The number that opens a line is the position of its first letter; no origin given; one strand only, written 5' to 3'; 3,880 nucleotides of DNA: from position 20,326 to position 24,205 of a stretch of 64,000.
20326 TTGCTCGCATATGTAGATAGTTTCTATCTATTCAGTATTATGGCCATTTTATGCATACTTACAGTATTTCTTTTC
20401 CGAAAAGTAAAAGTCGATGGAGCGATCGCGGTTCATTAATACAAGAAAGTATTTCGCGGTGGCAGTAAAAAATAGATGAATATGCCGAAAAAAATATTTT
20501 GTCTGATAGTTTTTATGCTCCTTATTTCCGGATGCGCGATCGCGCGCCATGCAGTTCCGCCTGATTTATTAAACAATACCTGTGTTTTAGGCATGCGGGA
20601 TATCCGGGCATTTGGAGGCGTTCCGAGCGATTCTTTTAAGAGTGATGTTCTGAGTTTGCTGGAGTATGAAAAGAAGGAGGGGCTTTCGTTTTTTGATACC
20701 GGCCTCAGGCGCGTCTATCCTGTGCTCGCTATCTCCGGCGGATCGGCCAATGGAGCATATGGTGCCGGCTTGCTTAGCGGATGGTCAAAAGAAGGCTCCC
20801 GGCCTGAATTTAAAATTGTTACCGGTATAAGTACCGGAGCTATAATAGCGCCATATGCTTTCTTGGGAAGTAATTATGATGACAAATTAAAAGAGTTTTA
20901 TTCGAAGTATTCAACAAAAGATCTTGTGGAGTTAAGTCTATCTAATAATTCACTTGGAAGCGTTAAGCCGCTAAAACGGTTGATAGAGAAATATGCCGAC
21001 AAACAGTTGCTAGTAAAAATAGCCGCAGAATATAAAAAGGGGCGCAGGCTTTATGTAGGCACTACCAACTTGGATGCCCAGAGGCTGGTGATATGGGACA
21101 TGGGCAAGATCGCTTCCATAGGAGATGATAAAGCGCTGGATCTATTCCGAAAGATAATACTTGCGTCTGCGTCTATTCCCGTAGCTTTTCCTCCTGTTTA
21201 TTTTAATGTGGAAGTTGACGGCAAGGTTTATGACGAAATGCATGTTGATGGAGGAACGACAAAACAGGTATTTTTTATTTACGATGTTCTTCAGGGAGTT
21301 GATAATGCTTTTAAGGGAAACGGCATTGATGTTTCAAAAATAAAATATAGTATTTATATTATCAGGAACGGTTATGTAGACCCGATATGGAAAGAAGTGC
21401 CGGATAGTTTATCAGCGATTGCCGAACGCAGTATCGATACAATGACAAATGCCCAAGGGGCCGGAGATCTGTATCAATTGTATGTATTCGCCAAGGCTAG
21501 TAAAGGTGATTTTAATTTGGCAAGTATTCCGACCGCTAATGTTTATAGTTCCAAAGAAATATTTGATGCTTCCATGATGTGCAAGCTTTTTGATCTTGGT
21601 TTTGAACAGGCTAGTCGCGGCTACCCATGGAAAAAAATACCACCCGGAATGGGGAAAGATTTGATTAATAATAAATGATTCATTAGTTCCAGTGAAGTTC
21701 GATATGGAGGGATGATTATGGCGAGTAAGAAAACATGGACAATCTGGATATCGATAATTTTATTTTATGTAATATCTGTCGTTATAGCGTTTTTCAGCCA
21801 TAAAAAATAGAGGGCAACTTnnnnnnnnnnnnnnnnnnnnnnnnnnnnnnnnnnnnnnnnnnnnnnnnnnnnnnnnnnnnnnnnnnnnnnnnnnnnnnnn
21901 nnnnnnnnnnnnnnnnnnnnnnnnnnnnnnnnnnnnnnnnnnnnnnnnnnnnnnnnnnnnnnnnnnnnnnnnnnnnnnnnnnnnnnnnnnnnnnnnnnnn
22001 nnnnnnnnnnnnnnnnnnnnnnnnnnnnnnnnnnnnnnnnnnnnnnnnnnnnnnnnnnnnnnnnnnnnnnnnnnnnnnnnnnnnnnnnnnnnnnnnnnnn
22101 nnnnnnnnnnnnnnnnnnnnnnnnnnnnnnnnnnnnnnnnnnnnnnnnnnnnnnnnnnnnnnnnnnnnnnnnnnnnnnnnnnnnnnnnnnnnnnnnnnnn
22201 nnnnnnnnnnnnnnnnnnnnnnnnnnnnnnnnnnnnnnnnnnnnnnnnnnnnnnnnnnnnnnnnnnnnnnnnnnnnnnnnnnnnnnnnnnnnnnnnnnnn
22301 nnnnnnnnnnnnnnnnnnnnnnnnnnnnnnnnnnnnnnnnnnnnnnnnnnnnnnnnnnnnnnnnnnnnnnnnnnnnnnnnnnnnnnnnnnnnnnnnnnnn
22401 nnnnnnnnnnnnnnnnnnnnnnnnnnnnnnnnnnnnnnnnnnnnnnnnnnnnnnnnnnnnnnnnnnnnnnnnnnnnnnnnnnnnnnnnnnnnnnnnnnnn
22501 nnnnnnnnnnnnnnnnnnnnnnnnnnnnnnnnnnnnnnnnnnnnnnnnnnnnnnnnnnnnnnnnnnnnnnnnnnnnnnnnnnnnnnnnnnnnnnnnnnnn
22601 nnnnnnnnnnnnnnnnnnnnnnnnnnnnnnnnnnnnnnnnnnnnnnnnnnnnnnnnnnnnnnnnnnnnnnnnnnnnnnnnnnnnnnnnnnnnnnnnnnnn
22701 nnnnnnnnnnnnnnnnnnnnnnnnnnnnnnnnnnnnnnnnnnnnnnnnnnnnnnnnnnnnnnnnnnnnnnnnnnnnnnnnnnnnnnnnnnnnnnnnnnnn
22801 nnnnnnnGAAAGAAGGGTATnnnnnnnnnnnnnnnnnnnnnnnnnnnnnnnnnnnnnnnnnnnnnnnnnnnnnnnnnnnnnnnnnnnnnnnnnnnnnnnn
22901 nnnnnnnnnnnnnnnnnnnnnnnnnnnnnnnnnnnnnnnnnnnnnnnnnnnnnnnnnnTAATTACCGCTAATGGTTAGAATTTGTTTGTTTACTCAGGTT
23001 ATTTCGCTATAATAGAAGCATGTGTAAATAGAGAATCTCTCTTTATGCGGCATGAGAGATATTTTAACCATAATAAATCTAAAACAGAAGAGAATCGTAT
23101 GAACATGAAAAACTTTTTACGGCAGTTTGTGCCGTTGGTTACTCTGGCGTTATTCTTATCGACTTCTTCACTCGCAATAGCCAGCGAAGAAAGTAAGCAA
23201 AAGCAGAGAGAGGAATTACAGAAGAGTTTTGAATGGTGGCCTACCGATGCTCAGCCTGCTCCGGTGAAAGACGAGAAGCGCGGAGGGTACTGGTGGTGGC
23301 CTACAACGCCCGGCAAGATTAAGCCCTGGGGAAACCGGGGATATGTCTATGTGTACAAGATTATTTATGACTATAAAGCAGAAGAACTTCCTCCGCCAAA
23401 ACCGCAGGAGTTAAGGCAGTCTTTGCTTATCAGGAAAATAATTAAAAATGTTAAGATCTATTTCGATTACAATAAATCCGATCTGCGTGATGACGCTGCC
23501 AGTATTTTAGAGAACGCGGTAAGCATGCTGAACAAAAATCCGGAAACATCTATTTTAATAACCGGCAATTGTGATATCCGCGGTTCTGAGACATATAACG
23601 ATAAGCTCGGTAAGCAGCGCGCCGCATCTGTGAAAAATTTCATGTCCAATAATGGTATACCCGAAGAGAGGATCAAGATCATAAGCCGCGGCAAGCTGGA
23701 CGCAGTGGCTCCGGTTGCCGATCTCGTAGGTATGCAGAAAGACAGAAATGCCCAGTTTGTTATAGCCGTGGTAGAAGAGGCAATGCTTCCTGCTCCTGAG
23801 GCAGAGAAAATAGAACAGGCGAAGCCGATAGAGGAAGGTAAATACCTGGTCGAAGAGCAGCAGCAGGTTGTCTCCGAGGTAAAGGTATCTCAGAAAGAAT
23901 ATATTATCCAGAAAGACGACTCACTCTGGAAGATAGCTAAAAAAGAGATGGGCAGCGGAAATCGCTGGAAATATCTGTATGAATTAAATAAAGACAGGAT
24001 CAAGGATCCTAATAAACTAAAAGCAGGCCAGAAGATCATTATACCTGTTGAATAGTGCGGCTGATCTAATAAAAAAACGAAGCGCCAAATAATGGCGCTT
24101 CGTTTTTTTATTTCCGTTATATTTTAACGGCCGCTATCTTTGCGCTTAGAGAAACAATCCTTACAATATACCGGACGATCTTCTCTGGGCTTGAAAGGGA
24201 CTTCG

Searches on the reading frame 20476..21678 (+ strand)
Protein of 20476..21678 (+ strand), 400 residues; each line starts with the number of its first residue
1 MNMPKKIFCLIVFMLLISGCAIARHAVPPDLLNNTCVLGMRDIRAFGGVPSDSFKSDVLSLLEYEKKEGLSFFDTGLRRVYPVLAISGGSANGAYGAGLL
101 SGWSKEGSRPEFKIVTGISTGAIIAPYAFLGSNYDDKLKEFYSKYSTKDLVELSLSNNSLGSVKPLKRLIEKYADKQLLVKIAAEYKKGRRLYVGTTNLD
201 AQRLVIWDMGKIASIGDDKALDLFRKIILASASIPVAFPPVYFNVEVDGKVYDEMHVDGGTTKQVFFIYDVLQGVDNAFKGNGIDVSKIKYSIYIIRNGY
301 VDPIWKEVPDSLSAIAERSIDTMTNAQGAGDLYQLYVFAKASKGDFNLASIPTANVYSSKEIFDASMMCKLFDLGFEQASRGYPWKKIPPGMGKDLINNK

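Call 42: search_protein_families(library=pfam, proteins=[window:20476-21678:+])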
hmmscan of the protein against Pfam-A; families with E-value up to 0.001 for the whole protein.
window:20476-21678:+ (400 aa): 1 family
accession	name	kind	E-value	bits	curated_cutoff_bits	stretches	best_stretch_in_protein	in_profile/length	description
PF01734.28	Patatin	-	6.9e-21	75.8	27.7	1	84-261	1-181/191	Patatin-like phospholipase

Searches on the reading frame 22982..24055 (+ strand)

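Call 42: search_protein_families(library=pfam, proteins=[window:22982-24055:+])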
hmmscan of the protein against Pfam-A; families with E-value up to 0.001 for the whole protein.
window:22982-24055:+ (357 aa): 2 families
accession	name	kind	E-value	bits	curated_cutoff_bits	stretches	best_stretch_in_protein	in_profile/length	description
PF00691.25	OmpA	-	1.3e-16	61.2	27.2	1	160-243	1-86/98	OmpA family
PF01476.26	LysM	-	1.4e-09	38.2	20.9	1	307-355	1-43/43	LysM domain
